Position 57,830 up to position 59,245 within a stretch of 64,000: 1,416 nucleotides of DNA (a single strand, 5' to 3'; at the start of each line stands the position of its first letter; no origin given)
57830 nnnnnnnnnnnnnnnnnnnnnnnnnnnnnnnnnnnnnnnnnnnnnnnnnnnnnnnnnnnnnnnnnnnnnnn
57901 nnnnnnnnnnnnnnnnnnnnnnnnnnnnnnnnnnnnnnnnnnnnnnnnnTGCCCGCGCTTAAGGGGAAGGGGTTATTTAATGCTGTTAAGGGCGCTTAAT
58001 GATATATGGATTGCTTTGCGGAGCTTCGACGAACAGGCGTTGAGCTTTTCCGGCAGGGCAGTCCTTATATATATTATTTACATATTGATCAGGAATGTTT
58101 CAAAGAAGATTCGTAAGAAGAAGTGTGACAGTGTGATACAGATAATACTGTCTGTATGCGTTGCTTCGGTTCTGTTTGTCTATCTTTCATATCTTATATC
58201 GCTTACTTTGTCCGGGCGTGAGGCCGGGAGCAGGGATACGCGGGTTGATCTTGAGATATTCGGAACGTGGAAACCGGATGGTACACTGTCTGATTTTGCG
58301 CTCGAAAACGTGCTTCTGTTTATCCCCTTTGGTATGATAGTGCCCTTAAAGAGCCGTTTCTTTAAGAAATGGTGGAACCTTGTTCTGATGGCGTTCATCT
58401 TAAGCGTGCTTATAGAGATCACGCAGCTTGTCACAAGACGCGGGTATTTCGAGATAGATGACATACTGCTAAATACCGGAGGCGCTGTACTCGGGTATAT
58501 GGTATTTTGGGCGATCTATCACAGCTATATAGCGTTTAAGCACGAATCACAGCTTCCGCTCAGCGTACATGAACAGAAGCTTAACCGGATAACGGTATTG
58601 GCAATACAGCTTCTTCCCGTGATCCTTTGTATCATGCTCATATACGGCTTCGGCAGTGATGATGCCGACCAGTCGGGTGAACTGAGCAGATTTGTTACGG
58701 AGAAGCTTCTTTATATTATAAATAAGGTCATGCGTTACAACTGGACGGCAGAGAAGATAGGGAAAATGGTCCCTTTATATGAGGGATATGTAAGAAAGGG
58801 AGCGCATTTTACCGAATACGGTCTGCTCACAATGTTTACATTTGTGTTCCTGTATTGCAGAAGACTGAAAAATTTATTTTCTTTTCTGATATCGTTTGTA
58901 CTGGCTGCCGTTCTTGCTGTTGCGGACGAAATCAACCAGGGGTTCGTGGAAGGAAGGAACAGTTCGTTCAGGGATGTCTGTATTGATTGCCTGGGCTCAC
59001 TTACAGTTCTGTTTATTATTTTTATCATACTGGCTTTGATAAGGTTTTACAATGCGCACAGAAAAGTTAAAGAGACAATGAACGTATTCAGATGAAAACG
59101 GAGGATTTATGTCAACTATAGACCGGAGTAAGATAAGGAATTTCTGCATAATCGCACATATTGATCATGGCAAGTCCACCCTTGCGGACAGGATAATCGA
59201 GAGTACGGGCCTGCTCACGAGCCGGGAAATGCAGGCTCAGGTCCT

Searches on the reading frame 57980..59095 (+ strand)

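Call 33: search_protein_families(library=pfam, proteins=[window:57980-59095:+], max_evalue=0.00001)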
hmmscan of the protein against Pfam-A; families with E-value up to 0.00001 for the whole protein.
window:57980-59095:+ (371 aa): 1 family
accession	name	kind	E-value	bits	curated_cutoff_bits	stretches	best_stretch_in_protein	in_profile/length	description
PF04892.17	VanZ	-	1.4e-36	126.3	30.1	2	57-179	4-125/126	VanZ like family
